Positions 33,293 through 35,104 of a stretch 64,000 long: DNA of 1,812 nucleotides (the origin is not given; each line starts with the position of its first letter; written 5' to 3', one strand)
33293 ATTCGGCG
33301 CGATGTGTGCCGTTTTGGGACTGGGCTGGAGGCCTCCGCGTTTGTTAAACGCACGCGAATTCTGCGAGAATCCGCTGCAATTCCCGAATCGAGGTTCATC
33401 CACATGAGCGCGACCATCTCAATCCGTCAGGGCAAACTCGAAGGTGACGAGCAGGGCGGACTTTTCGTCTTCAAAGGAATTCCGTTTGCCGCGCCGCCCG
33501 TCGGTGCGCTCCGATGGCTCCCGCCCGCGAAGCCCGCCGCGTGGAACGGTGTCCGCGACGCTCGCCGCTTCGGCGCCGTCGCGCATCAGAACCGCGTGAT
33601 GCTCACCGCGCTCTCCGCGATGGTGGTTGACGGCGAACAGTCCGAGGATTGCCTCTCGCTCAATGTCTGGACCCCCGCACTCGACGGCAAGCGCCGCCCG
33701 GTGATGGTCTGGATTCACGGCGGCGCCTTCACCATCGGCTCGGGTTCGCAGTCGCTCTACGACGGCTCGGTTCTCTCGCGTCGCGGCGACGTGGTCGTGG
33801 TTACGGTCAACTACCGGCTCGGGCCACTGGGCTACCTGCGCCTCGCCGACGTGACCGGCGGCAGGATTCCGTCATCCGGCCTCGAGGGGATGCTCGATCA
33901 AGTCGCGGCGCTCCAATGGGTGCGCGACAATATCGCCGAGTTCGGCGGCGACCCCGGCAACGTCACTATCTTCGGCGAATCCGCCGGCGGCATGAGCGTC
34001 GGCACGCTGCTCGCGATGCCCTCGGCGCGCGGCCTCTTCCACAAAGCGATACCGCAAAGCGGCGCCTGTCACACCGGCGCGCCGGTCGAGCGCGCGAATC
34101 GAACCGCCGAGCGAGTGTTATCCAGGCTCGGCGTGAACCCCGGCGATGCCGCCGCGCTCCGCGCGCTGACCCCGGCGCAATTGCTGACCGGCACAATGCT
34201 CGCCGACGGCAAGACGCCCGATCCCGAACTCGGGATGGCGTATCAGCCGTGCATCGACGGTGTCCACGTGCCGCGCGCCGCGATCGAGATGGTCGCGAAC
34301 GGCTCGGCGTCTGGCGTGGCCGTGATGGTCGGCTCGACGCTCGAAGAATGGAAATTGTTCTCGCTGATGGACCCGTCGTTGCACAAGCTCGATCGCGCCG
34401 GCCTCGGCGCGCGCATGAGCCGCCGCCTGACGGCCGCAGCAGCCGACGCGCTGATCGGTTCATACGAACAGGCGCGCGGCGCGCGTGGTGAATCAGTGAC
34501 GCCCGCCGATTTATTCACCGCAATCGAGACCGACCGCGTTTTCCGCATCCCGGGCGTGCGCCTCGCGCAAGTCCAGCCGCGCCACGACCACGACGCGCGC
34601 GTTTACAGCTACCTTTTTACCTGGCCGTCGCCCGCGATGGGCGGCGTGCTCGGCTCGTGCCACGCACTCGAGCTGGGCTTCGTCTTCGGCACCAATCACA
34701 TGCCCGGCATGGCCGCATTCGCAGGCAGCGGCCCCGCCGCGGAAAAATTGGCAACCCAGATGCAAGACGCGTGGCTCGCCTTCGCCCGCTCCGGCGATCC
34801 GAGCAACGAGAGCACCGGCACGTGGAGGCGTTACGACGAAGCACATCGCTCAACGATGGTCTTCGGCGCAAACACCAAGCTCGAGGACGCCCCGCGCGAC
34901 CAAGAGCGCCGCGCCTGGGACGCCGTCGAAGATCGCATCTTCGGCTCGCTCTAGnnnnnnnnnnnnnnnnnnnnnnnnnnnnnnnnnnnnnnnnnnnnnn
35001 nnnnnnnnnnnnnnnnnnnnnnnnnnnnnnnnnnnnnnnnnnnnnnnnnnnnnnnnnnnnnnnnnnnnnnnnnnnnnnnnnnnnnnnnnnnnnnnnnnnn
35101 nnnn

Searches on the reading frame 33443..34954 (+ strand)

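Call 56: search_protein_families(library=pfam, proteins=[window:33443-34954:+], max_evalue=0.001)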
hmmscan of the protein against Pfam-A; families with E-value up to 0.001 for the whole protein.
window:33443-34954:+ (503 aa): 3 families
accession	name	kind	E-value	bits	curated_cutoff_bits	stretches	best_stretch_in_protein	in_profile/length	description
PF00135.34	COesterase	-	8.1e-104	348.8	27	1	8-492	26-515/515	Carboxylesterase family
PF07859.19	Abhydrolase_3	-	6.3e-12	46.1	25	2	152-184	51-83/210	alpha/beta hydrolase fold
PF20434.5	BD-FAE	-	1.8e-09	37.9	26.8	1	73-191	1-107/215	BD-FAE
